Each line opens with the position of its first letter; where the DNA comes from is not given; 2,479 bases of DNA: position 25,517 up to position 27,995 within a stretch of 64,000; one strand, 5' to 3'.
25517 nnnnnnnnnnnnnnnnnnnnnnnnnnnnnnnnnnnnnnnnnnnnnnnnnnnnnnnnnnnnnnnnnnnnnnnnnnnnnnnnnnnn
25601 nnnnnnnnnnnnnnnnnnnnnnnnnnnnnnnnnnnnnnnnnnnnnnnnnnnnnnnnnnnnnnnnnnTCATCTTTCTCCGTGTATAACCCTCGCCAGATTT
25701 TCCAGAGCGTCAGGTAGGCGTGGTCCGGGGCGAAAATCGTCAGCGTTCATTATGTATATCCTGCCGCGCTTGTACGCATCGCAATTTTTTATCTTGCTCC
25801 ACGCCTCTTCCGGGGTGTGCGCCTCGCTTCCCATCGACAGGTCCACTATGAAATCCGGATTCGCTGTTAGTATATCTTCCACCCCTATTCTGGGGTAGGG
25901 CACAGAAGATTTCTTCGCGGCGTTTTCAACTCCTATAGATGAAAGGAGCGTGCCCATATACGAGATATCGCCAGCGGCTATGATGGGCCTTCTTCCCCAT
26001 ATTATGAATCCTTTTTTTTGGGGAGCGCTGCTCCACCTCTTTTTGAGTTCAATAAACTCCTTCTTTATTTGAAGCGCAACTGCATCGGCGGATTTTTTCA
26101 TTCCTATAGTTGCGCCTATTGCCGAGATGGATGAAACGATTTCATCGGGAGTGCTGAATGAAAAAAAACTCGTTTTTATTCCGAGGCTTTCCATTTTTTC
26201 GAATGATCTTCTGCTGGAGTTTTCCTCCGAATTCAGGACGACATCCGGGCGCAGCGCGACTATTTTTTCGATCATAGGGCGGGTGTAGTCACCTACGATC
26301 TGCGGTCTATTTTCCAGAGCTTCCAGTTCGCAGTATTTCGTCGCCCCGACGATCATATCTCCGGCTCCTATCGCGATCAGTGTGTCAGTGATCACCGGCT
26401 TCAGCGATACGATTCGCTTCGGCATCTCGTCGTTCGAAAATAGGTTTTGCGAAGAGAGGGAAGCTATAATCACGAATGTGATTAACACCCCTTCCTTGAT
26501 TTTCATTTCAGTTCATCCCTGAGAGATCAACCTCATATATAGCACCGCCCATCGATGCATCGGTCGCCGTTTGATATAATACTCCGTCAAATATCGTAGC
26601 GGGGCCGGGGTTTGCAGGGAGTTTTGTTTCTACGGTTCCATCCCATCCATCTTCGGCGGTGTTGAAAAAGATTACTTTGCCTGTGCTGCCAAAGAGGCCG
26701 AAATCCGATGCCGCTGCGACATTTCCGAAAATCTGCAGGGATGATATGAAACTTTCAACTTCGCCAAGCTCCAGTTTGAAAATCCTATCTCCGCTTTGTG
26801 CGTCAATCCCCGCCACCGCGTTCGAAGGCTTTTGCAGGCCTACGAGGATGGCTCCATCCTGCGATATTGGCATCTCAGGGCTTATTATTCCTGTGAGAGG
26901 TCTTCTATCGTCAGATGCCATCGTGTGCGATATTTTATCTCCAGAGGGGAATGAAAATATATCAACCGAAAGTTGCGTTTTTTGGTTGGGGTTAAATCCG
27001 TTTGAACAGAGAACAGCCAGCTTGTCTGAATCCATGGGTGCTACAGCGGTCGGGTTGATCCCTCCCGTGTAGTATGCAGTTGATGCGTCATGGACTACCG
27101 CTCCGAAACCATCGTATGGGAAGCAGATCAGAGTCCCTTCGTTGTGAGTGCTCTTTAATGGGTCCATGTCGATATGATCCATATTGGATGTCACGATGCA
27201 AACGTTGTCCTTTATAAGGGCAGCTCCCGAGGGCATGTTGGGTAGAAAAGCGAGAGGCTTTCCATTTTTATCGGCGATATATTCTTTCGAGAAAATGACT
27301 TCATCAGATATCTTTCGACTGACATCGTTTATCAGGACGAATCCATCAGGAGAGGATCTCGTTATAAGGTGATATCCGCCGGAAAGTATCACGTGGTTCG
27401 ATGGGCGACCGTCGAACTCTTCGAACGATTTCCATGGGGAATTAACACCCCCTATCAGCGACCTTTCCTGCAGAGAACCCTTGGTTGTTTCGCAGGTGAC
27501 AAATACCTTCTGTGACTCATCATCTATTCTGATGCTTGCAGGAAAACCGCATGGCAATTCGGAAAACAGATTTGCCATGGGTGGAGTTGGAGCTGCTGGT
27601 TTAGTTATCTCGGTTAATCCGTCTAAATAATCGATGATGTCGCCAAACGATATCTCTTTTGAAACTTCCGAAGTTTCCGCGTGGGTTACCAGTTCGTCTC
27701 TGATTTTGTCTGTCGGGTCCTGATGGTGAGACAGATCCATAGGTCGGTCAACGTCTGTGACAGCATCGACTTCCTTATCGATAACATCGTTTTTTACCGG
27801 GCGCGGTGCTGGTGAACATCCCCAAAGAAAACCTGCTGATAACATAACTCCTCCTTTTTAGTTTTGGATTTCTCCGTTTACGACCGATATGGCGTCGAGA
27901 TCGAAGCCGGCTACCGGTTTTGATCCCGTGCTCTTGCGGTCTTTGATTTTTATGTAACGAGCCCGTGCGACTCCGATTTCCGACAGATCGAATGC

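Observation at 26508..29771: Two uncharacterised lipoproteins embedded in a riboswitch-controlled B12 uptake operon: candidate surface corrinoid-binding proteins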

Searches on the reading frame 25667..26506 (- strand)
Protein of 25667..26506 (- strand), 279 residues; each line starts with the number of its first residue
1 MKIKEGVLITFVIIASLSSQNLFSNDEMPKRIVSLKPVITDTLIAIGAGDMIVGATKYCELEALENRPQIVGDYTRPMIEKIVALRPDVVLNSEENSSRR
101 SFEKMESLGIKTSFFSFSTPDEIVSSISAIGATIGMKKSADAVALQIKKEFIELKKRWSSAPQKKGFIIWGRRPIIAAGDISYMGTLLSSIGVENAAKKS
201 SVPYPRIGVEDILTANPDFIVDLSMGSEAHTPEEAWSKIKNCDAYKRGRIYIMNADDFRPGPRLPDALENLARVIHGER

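Call 7: search_protein_families(library=pfam, proteins=[window:25667-26506:-], max_evalue=0.01)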
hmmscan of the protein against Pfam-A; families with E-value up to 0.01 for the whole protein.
window:25667-26506:- (279 aa): 1 family
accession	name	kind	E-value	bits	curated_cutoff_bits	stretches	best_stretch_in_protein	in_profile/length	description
PF01497.23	Peripla_BP_2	-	5e-27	95.3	27.5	1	32-254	1-232/235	Periplasmic binding protein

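Call 8: search_protein_families(library=ncbifam, proteins=[window:25667-26506:-], max_evalue=0.01)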
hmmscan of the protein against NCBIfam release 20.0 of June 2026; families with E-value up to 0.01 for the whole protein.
window:25667-26506:- (279 aa): 9 families
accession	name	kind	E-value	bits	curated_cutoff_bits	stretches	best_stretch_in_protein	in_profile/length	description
NF002894.0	PRK03379.1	equivalog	5.4e-27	94.6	234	1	11-238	9-230/266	vitamin B12 ABC transporter substrate-binding protein BtuF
TIGR04281.1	peripla_PGF_1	equivalog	1.5e-24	86.7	325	1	26-278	18-267/330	PGF-CTERM-anchored ABC transporter substrate-binding protein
NF038402.1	TroA_like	subfamily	3.8e-19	69.1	30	1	31-221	1-184/219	helical backbone metal receptor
TIGR03659.1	IsdE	equivalog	1.2e-18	67.4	298.65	1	21-253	30-267/292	heme ABC transporter substrate-binding protein IsdE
NF008501.1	PRK11411.1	subfamily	5e-10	38.8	320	1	20-221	30-236/303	Fe(3+) dicitrate ABC transporter substrate-binding protein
TIGR03868.1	F420-O_ABCperi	hypoth_equivalog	7.8e-08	31.9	392.4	1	25-223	13-228/287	putative F420-0 ABC transporter substrate-binding protein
NF007864.0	PRK10576.1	equivalog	6.8e-05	22.3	252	1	27-198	33-212/297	Fe(3+)-hydroxamate ABC transporter substrate-binding protein FhuD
NF008200.0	PRK10957.1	equivalog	0.00012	21.2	205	0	25-201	52-242/330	Fe2+-enterobactin ABC transporter substrate-binding protein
NF052484.1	sider_BP_EitA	equivalog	0.00021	20.5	640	1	131-256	165-303/328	siderophore ABC transporter substrate-binding protein EitA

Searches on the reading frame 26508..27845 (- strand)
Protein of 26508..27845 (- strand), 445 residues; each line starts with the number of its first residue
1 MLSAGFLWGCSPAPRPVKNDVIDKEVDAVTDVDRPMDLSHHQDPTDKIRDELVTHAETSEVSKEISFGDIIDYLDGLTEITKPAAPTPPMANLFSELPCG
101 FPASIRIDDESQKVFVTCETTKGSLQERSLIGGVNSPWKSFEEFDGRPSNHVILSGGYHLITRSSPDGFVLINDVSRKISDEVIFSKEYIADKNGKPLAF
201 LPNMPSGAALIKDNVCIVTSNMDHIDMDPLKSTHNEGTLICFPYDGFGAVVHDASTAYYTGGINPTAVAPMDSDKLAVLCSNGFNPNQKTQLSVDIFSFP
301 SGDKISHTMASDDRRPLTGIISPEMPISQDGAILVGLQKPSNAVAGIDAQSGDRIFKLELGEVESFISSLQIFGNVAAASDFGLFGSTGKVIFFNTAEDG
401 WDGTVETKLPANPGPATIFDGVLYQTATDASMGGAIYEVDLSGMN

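Call 7: search_protein_families(library=pfam, proteins=[window:26508-27845:-], max_evalue=0.01)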
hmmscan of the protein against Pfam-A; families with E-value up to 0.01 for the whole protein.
window:26508-27845:- (445 aa): 0 families

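Call 8: search_protein_families(library=ncbifam, proteins=[window:26508-27845:-], max_evalue=0.01)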
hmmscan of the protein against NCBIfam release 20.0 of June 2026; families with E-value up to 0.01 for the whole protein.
window:26508-27845:- (445 aa): 0 families

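Call 10: find_homologous_proteins(query=window:26508-27845:-)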
Query window:26508-27845:- (445 aa): 2 proteins with E <= 0.001 among 7662 candidates.
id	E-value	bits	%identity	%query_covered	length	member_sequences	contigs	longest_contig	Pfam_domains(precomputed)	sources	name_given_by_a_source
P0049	2.2e-298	1007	100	100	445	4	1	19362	-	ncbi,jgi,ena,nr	ncbi:MAG TPA: hypothetical protein PKW68_00140 [bacterium]|nr:hypothetical protein [bacterium]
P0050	1.5e-71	260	37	87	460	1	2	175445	-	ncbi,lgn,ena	-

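Call 19: search_solved_structures(query=A2, max_evalue=1)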
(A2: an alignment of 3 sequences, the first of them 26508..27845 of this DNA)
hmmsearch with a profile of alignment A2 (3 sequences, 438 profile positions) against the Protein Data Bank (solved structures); distinct sequences matched with E-value up to 1: 2.
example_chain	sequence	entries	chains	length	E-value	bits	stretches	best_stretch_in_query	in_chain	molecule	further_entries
2i7f_A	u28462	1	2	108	0.35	12.7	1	193-251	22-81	Ferredoxin component of dioxygenase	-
5wlc_SM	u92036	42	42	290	0.76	11.6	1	32-102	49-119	Imp4 | U3 small nucleolar ribonucleoprotein protein IMP4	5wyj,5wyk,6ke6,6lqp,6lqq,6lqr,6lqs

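Call 20: find_homologous_proteins(query=A2)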
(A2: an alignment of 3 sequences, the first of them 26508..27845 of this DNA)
Query A2 (3 sequences) (445 aa, profile of the alignment): 3 proteins with E <= 0.001 among 8000 candidates.
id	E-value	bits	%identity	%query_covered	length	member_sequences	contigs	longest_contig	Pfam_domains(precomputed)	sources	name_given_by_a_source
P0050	4.9e-224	762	37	87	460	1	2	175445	-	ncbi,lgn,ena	-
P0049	7.0e-222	755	100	100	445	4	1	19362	-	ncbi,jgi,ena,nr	ncbi:MAG TPA: hypothetical protein PKW68_00140 [bacterium]|nr:hypothetical protein [bacterium]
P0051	1.5e-211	721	34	82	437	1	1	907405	-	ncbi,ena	-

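Call 34: search_protein_representatives(alignment_id=A3)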
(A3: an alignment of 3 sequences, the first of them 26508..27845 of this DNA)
Query: 3 sequences, 438 profile positions. Proteins with E-value up to 0.001 (for the whole library): 60; up to 1e-10: 35; up to 1e-30: 27. The best 60 are listed.
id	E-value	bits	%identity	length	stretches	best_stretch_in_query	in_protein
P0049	2.2e-222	754.8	-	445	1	3-438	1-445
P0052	1.1e-148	512.0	-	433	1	7-438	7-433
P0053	3.7e-139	480.6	-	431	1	7-436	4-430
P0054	1.2e-132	459.1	-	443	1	2-437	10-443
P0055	1.9e-130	451.9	-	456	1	13-438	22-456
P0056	5.6e-130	450.3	-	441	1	2-437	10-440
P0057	2.8e-125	434.8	-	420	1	47-437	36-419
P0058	1.5e-116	406.1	-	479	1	28-437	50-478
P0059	1.2e-104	366.8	-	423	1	37-437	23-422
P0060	2.1e-104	366.1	-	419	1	59-437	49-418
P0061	3.6e-98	345.5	-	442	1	7-434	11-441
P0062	2.7e-91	322.9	-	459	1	2-422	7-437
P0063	3.0e-91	322.7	-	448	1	55-437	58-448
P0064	4.5e-91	322.1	-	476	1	5-436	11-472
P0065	2.6e-79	283.4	-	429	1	65-436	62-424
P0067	1.3e-59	218.4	-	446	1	78-437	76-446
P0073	2.0e-46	175.0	-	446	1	40-424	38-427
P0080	7.2e-17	77.6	-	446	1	73-435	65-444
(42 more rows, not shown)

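Call 67: search_protein_families(library=pfam, proteins=[P0052, P0056, P0062, P0067, P0080], max_evalue=1)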
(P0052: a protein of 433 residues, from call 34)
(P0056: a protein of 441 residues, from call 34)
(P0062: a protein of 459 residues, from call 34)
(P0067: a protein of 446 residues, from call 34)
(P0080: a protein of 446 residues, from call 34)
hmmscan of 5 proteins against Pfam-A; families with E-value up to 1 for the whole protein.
P0052 (433 aa): 0 families

P0056 (441 aa): 1 family
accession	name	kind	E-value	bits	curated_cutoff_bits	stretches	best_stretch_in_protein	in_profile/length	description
PF06390.17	NESP55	-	0.072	13.2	35.4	1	39-89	112-160/261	Neuroendocrine-specific golgi protein P55 (NESP55)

P0062 (459 aa): 2 families
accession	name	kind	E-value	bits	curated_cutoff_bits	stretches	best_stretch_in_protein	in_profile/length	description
PF09992.14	NAGPA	-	0.034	14.8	25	1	149-296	5-154/169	Phosphodiester glycosidase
PF01989.23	AcnX_swivel_put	-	0.051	13.9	27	1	234-279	27-72/80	Aconitase X swivel domain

P0067 (446 aa): 1 family
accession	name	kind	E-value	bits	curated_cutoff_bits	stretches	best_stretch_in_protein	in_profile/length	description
PF01436.27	NHL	-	0.21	12.2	20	0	258-278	3-23/28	NHL repeat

P0080 (446 aa): 0 families

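Call 81: find_encoding_contigs(protein=P0062, flank=8000, max_places=2)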
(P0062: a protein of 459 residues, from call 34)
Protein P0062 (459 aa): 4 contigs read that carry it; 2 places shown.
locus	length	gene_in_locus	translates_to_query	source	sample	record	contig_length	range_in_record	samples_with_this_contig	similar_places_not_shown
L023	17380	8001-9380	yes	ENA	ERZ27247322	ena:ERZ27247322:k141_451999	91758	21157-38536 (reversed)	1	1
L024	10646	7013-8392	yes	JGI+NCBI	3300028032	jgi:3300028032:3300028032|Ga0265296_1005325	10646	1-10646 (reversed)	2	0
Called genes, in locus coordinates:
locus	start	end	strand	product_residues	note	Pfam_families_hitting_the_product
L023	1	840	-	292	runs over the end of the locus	PF01297:ZnuA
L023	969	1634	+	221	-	PF12079:DUF3558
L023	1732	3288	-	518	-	PF02310:B12-binding, PF04055:Radical_SAM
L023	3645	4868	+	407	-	PF00291:PALP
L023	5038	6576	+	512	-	-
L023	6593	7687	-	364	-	PF01926:MMR_HSR1, PF02421:FeoB_N (faint), PF06071:YchF-GTPase_C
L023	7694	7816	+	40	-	-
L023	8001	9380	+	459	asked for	-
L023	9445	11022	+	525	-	-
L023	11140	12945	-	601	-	PF00041:fn3 (weak), PF25833:Fn3_SaeA_3rd (faint), PF00041:fn3 (weak), PF14312:FG-GAP_2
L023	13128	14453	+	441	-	-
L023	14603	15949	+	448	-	PF00919:UPF0004, PF04055:Radical_SAM, PF01938:TRAM (weak), PF18693:TRAM_2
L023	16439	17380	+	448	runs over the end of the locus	PF04230:PS_pyruv_trans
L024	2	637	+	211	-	PF12079:DUF3558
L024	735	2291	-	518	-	PF02310:B12-binding, PF04055:Radical_SAM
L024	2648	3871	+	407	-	PF00291:PALP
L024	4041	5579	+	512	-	-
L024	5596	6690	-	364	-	PF01926:MMR_HSR1, PF02421:FeoB_N (faint), PF06071:YchF-GTPase_C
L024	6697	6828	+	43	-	-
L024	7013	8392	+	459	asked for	-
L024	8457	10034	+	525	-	-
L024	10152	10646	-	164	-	PF14312:FG-GAP_2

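Call 83: find_encoding_contigs(protein=P0058, flank=7000, max_places=1)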
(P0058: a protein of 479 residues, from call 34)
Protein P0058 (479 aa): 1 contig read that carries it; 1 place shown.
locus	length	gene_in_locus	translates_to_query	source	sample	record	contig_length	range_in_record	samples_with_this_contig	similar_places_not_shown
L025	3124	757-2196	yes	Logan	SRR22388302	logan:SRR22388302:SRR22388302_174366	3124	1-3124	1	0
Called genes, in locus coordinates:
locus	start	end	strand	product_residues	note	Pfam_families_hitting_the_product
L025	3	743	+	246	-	?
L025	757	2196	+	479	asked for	-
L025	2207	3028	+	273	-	PF01497:Peripla_BP_2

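Call 84: find_encoding_contigs(protein=P0064, flank=7000, max_places=1)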
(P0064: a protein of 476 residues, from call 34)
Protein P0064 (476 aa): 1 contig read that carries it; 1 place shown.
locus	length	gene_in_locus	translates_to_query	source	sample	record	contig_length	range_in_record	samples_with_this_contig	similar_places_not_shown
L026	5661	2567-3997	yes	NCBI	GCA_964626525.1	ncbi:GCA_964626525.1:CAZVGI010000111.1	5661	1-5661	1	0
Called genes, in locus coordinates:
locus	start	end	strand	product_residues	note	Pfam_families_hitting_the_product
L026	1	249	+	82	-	?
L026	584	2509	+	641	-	-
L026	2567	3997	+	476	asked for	-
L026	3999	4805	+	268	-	-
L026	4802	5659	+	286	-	?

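Call 85: find_encoding_contigs(protein=P0067, flank=7000, max_places=1)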
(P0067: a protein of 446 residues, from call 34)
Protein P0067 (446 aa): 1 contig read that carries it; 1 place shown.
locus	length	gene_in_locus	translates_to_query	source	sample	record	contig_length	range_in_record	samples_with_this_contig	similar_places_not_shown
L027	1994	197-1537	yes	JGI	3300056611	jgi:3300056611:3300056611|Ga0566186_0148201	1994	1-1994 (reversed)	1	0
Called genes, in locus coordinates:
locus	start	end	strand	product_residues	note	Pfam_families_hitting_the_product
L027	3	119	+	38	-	?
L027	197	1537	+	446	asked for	-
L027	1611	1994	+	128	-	?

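Call 86: find_encoding_contigs(protein=P0073, flank=7000, max_places=1)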
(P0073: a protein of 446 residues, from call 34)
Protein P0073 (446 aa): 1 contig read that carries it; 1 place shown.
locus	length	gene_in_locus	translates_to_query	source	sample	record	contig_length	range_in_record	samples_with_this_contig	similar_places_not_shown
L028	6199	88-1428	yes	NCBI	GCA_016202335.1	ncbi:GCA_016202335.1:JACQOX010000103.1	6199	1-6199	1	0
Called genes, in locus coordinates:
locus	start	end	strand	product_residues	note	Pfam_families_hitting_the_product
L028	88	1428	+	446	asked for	-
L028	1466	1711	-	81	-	-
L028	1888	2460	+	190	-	PF01797:Y1_Tnp (weak)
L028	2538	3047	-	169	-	PF20221:DUF6580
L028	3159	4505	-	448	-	PF13540:RCC1_2, PF25390:WD40_RLD, PF00415:RCC1, PF13540:RCC1_2, PF00415:RCC1, PF25390:WD40_RLD, PF13540:RCC1_2, PF00415:RCC1 (weak), +1 more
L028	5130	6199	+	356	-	PF01336:tRNA_anti-codon, PF00152:tRNA-synt_2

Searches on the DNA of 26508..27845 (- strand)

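Call 87: search_rna_families(sources=[L023, L025, L026, L027, L028], threshold=gathering)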
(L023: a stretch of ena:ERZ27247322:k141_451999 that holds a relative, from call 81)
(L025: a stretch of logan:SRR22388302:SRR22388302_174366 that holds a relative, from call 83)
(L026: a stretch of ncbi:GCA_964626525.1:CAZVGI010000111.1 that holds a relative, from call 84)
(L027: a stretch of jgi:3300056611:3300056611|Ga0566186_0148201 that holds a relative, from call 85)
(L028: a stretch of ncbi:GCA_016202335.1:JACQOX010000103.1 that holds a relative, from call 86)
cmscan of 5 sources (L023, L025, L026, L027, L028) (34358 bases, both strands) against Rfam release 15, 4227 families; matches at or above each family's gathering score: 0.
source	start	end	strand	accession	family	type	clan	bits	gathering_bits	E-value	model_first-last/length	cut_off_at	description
